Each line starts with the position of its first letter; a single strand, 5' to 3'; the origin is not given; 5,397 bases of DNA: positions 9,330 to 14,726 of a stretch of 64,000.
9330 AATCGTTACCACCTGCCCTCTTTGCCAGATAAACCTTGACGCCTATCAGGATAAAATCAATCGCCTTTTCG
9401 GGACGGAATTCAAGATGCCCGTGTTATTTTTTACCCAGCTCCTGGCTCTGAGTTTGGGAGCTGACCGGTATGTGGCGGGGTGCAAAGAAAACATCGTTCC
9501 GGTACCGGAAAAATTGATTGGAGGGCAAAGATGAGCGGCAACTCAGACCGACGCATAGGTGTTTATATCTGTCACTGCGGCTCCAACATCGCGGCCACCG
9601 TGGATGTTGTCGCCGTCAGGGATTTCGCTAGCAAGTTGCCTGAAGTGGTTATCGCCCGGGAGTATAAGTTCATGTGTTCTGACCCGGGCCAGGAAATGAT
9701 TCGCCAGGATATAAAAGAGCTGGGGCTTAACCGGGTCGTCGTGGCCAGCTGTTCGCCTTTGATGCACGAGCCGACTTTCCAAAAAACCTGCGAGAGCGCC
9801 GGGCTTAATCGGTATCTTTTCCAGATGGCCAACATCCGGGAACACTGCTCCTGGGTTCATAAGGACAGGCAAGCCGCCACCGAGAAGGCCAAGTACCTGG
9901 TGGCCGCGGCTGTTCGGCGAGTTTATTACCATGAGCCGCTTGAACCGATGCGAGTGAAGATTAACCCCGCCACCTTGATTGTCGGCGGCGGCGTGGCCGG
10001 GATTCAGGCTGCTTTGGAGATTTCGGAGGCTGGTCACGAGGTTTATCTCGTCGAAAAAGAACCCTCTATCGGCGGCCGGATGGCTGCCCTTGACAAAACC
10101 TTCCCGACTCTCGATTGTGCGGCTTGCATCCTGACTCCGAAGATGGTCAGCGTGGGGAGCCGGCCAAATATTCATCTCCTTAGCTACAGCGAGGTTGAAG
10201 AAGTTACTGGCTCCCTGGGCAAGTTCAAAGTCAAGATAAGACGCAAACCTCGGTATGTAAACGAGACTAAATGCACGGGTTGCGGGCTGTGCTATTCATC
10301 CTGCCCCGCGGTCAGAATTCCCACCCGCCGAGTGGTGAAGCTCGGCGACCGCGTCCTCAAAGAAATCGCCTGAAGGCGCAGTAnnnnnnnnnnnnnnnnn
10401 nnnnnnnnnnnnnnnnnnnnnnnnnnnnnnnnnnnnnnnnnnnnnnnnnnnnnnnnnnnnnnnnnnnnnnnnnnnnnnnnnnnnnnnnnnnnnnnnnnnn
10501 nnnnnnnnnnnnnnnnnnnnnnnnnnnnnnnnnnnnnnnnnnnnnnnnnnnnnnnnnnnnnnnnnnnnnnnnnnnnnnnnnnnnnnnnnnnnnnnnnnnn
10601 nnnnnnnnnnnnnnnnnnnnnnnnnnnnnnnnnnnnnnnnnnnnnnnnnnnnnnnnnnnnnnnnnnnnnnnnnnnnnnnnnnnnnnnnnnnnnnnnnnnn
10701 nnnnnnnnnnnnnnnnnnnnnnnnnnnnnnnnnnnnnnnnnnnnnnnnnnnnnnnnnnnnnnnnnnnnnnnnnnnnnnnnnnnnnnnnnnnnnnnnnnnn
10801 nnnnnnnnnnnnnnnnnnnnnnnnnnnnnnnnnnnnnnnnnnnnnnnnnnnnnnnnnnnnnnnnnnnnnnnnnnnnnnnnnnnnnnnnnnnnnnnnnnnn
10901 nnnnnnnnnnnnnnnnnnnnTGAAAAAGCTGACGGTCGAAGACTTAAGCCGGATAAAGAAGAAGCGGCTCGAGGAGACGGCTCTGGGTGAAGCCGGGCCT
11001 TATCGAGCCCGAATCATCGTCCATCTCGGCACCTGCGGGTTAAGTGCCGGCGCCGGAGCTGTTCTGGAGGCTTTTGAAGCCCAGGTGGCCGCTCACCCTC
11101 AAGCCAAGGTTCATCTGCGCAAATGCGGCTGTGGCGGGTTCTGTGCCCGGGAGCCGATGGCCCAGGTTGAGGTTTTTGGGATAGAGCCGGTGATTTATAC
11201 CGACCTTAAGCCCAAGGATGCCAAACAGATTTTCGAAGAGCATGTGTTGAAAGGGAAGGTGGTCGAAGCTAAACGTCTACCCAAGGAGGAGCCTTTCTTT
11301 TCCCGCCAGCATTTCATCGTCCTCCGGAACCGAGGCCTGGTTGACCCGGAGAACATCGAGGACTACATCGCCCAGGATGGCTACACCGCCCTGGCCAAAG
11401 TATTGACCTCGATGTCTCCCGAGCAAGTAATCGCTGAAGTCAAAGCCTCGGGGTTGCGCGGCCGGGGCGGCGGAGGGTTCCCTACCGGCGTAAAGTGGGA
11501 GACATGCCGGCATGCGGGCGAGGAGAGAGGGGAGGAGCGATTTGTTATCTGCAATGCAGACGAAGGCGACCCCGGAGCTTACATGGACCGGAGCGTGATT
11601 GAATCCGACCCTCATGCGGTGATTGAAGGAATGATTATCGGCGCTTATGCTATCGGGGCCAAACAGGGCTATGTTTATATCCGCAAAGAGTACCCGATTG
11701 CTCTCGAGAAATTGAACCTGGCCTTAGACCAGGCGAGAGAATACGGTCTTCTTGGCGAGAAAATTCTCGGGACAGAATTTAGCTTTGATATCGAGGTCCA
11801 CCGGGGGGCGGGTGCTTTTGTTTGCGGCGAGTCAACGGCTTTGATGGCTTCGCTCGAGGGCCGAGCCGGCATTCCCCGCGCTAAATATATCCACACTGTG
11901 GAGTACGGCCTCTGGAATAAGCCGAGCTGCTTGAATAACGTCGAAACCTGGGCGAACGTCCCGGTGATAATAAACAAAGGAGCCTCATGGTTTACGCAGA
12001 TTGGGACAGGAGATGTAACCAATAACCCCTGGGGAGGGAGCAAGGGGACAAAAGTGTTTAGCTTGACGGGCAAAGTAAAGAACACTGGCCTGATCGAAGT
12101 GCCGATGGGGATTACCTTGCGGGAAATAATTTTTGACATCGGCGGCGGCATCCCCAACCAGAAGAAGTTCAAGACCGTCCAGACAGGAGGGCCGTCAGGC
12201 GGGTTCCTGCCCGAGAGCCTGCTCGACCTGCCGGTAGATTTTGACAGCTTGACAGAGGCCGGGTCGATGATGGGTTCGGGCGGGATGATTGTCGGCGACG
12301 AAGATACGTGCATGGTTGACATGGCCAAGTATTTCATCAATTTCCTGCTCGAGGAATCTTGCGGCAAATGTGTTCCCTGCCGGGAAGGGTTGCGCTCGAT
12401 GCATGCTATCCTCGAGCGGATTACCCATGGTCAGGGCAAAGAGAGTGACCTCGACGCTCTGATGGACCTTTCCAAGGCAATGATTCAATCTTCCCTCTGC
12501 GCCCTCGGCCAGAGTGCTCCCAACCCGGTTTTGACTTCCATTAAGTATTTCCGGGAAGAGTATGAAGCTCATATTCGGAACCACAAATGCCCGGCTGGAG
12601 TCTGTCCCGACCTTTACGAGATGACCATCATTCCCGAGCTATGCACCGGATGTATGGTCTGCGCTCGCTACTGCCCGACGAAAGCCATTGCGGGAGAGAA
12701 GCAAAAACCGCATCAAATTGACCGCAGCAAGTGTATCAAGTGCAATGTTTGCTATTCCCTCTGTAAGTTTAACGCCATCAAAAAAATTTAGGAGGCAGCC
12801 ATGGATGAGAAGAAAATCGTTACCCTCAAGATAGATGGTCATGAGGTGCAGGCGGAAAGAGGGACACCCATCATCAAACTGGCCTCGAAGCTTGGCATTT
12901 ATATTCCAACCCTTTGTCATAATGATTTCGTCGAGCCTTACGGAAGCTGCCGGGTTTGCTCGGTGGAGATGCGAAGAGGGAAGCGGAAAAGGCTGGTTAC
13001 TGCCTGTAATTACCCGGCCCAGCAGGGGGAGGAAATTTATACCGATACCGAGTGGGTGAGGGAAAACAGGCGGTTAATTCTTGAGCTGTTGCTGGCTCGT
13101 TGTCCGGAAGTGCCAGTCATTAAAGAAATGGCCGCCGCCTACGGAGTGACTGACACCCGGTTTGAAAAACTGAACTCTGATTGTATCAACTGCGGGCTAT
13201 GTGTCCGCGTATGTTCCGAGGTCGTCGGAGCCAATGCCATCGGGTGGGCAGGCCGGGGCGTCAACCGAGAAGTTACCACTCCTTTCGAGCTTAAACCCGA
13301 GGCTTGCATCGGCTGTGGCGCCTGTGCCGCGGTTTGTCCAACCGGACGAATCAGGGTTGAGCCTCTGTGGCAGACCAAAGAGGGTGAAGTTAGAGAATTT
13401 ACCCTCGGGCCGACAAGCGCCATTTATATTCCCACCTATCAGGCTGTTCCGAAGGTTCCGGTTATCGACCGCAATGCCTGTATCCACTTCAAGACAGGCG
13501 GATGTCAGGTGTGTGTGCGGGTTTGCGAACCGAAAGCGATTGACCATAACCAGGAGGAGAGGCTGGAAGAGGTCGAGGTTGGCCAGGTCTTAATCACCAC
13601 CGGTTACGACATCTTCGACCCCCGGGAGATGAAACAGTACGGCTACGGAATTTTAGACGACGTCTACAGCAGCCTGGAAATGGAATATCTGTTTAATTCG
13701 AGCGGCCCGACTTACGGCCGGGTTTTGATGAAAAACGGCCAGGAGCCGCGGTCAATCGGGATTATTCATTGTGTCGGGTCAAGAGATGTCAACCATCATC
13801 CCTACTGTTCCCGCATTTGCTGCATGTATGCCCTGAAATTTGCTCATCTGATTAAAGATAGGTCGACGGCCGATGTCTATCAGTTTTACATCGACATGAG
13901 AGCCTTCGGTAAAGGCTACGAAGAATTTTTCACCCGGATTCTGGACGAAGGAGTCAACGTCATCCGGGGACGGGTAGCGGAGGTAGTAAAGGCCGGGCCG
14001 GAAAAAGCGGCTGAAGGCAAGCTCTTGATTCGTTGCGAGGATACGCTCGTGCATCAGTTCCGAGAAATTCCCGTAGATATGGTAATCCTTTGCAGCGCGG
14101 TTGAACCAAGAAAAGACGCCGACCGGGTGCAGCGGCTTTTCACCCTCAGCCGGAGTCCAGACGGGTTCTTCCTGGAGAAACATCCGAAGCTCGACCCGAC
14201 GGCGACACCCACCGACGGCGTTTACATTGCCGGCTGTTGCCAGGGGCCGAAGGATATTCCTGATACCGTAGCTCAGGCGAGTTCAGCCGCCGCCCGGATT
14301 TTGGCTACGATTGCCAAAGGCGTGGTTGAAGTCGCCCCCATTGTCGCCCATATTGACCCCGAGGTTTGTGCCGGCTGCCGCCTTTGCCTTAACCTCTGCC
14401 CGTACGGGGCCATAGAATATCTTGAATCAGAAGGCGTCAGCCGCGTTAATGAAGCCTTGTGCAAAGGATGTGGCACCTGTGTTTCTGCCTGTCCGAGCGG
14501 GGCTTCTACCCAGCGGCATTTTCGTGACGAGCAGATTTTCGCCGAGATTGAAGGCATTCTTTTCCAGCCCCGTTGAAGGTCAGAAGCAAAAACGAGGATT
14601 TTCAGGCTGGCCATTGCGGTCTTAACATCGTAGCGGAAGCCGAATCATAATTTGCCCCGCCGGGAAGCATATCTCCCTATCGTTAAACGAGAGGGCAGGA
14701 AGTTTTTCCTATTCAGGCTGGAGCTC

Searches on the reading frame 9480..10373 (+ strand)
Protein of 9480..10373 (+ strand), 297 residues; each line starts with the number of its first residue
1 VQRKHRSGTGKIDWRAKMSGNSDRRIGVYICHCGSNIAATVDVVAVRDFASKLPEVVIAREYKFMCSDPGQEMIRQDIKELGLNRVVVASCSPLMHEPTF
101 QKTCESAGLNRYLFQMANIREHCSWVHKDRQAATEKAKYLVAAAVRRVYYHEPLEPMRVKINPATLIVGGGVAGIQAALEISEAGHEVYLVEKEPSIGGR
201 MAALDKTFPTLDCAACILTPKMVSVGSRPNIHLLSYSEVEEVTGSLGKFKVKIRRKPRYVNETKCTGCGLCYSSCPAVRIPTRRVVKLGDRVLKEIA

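Call 7: search_protein_families(library=pfam, proteins=[window:9480-10373:+])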
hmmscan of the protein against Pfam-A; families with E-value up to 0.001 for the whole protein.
window:9480-10373:+ (297 aa): 14 families
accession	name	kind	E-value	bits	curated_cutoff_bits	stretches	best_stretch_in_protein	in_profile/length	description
PF12831.13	FAD_oxidored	-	2.9e-08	33.9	27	1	166-202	3-39/416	FAD dependent oxidoreductase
PF13450.12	NAD_binding_8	-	9.3e-08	32.7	21.9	1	167-215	1-49/68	NAD(P)-binding Rossmann-like domain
PF00890.30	FAD_binding_2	-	5.3e-07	29.6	20.4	1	166-202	3-39/414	FAD binding domain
PF07992.20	Pyr_redox_2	-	1.9e-06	28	26.1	1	165-257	3-82/291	Pyridine nucleotide-disulphide oxidoreductase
PF00037.32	Fer4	-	6e-06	26.3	21.1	1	259-277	2-20/24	4Fe-4S binding domain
PF01266.30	DAO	-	9.2e-06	25.8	27.9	1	166-199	3-37/353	FAD dependent oxidoreductase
PF12797.12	Fer4_2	-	2.7e-05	24.3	24.5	1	258-277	3-22/22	4Fe-4S binding domain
PF12837.12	Fer4_6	-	7.9e-05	22.9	25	1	260-277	4-21/24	4Fe-4S binding domain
PF03486.20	HI0933_like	-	8.4e-05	22.6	50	1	165-201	3-39/244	HI0933-like protein Rossmann domain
PF00070.33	Pyr_redox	-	9.1e-05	23.3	22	1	166-200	3-36/82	Pyridine nucleotide-disulphide oxidoreductase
PF13237.11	Fer4_10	-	9.5e-05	22.7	25.5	1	259-285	3-30/53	4Fe-4S dicluster domain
PF01593.30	Amino_oxidase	-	0.00019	21.3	19.8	1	172-202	1-31/443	Flavin containing amine oxidoreductase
PF01134.28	GIDA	-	0.0002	21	22.1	1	166-210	3-29/391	Glucose inhibited division protein A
PF14697.11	Fer4_21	-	0.00045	20.7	35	1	259-277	35-53/59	4Fe-4S dicluster domain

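Call 27: search_protein_families(library=ncbifam, proteins=[window:9480-10373:+])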
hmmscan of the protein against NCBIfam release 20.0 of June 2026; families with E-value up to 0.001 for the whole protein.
window:9480-10373:+ (297 aa): 35 families (the best 25 are shown)
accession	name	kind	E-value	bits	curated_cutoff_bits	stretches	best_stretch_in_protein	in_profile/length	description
NF040770.1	hetero_SS_HdrA2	exception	5.7e-115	385.2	1100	1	25-288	1-265/777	CoB-CoM heterodisulfide reductase HdrA2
NF041778.1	hetero_SS_HdrA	equivalog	1.1e-78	264.9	1400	1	22-278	4-261/771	ferredoxin:CoB-CoM heterodisulfide reductase subunit HdrA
NF041891.1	hdrA_Methbact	equivalog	1.7e-68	231.6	1300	1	25-277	2-252/762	ferredoxin:CoB-CoM heterodisulfide reductase subunit HdrA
NF009410.0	PRK12771.1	subfamily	8.6e-09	34.5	516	1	165-201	141-177/566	NAD(P)-binding protein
TIGR03467.1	HpnE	equivalog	2.3e-08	33.8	283.05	1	166-206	2-42/430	hydroxysqualene dehydroxylase HpnE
NF005560.0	PRK07233.1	equivalog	5.9e-08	32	252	1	166-205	4-43/435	hypothetical protein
NF045637.1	carotdesatCrtDProt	equivalog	1.2e-07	30.7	580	1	166-222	2-58/485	1-hydroxycarotenoid 3,4-desaturase CrtD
TIGR03997.1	mycofact_OYE_2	equivalog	1.8e-07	30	793.15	1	156-205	375-422/645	mycofactocin system FadH/OYE family oxidoreductase 2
TIGR02734.1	crtI_fam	subfamily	5.7e-07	28.6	238.1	1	166-216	2-52/504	phytoene desaturase family protein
NF041087.1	bile_acid_BaiCD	equivalog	5.3e-06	24.8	825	1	165-202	383-420/642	bile acid Fe-S flavoenzyme BaiCD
NF058655.1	CrtID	equivalog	1.2e-05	24.3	640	1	166-207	2-43/478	bifunctional phytoene desaturase/3,4-desaturase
NF010590.0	PRK13984.1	equivalog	1.2e-05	23.7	946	0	121-201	247-327/611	putative oxidoreductase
NF045599.1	bili_reduct_long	exception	1.3e-05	23.7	750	1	166-201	385-420/641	bilirubin reductase, long form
TIGR01372.1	soxA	subfamily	1.7e-05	22.8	1164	1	164-208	170-214/996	sarcosine oxidase subunit alpha family protein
TIGR01813.1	flavo_cyto_c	subfamily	2.2e-05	23.4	285.45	1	166-200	3-38/444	flavocytochrome c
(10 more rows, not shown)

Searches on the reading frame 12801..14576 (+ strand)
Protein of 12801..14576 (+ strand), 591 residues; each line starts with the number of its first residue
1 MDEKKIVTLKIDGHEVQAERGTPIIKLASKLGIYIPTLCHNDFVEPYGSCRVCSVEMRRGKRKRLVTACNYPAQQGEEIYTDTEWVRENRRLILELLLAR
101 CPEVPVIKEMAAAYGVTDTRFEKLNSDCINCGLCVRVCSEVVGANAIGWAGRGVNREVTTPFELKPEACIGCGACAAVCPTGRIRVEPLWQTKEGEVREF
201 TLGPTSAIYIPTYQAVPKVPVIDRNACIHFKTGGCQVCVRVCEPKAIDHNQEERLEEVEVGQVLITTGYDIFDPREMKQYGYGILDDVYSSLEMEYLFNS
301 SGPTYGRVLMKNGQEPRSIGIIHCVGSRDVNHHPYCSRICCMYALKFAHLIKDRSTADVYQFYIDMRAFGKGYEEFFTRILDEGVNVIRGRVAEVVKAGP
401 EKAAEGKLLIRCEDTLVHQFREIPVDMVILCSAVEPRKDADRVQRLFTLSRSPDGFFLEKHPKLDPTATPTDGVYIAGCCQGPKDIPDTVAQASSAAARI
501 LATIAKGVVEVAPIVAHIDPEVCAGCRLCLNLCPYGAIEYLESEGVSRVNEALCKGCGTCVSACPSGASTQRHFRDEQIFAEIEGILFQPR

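Call 7: search_protein_families(library=pfam, proteins=[window:12801-14576:+])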
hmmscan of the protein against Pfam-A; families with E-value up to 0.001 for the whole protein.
window:12801-14576:+ (591 aa): 17 families
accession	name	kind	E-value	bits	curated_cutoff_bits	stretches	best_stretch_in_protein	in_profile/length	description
PF00037.32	Fer4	-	3e-22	77.9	21.1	3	549-568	3-22/24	4Fe-4S binding domain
PF12838.12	Fer4_7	-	5.1e-21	75.3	27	2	128-182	2-51/52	4Fe-4S dicluster domain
PF12837.12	Fer4_6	-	1.3e-20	72.7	25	3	547-568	2-23/24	4Fe-4S binding domain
PF14697.11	Fer4_21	-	8.6e-19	67.9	35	2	516-565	1-52/59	4Fe-4S dicluster domain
PF12797.12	Fer4_2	-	9.6e-16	57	24.5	2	163-181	4-22/22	4Fe-4S binding domain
PF13187.11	Fer4_9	-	2e-15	57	27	2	523-568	2-51/52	4Fe-4S dicluster domain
PF13237.11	Fer4_10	-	2.5e-15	56.6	25.5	1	518-565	4-53/53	4Fe-4S dicluster domain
PF13510.11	Fer2_4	-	7e-15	55.3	22.8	1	6-83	3-81/82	2Fe-2S iron-sulfur cluster binding domain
PF13484.11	Fer4_16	-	8.5e-15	55.7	30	1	169-242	2-63/66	4Fe-4S double cluster binding domain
PF12800.12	Fer4_4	-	2.2e-09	37.2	24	0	166-182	1-17/17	4Fe-4S binding domain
PF25160.1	LdpA_Fe-S-bd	-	4.9e-09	36.3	27.6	1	527-570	7-44/49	LdpA Fe-S cluster-binding domain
PF12798.12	Fer4_3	-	3.1e-08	34.3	27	0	554-568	1-15/15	4Fe-4S binding domain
PF13183.11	Fer4_8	-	7.8e-06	26.8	27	1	126-182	3-67/68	4Fe-4S dicluster domain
PF13746.11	Fer4_18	-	0.0002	22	27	0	117-140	50-73/114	4Fe-4S dicluster domain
PF22117.2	Fer4_Nqo3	-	0.0002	21.9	27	1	127-182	10-64/67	NADH-quinone oxidoreductase subunit 3, ferredoxin-like domain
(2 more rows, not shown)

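Call 27: search_protein_families(library=ncbifam, proteins=[window:12801-14576:+])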
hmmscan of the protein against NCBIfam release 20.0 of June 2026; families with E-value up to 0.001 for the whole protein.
window:12801-14576:+ (591 aa): 83 families (the best 25 are shown)
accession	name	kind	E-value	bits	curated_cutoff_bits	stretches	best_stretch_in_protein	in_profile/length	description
NF040770.1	hetero_SS_HdrA2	exception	1.1e-130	437.2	1100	1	199-586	262-640/777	CoB-CoM heterodisulfide reductase HdrA2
NF041778.1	hetero_SS_HdrA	equivalog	8.4e-101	338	1400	1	167-587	246-651/771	ferredoxin:CoB-CoM heterodisulfide reductase subunit HdrA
NF041891.1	hdrA_Methbact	equivalog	1.7e-95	320.8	1300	1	164-588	235-637/762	ferredoxin:CoB-CoM heterodisulfide reductase subunit HdrA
NF040763.1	FeFe_hydrog_A6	exception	1e-35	123.2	765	1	7-185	1-206/571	NADH-dependent [FeFe] hydrogenase, group A6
NF005745.0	PRK07569.1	equivalog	1.3e-30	106.5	333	2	5-101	2-96/238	bidirectional hydrogenase complex protein HoxU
TIGR01973.1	NuoG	equivalog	5.1e-24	85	470.05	2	9-100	1-90/606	NADH-quinone oxidoreductase subunit NuoG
NF006305.0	PRK08493.1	equivalog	4.2e-19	68.1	591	1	7-96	2-87/819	NADH-quinone oxidoreductase subunit G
NF005895.0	PRK07860.1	equivalog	1.7e-16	59.5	802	1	4-182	15-218/811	NADH-quinone oxidoreductase subunit G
NF009454.0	PRK12814.1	equivalog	3e-16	59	916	1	6-100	3-95/657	putative NADPH-dependent glutamate synthase small subunit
NF040762.1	Hydr_FeFe_Clost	exception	3.5e-16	58.9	900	2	8-96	2-88/572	ferredoxin hydrogenase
TIGR01971.1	NuoI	subfamily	6.3e-16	58.1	113.05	2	124-202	40-116/121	NADH-quinone oxidoreductase, chain I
NF038196.1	ferrodoxin_EFR1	subfamily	8.3e-16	58.8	75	2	517-568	181-228/242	EFR1 family ferrodoxin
TIGR02179.1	PorD_KorD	subfamily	6.1e-15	55.1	60.05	1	518-568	22-71/78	2-oxoacid:acceptor oxidoreductase, delta subunit, pyruvate/2-ketoisovalerate family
TIGR02912.1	sulfite_red_C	equivalog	1e-13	51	324.1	2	94-183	137-217/314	sulfite reductase subunit C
NF040864.1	HgcB_ferredoxin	equivalog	1.9e-12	46.8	99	2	517-568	10-60/93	mercury methylation ferredoxin HgcB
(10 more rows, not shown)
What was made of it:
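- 8018..14576 (+): Operon driven by P1: hdrC (8018-8647), hdrB (to 9534), the N-terminal part of HdrA (9480-10373), nuoE-like (10384-10920), nuoF-like (10917-12791), and a HoxU-like protein fused to the C-terminal part of HdrA (12801-14576). Pfam and NCBIfam assignments (calls 7, 27).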
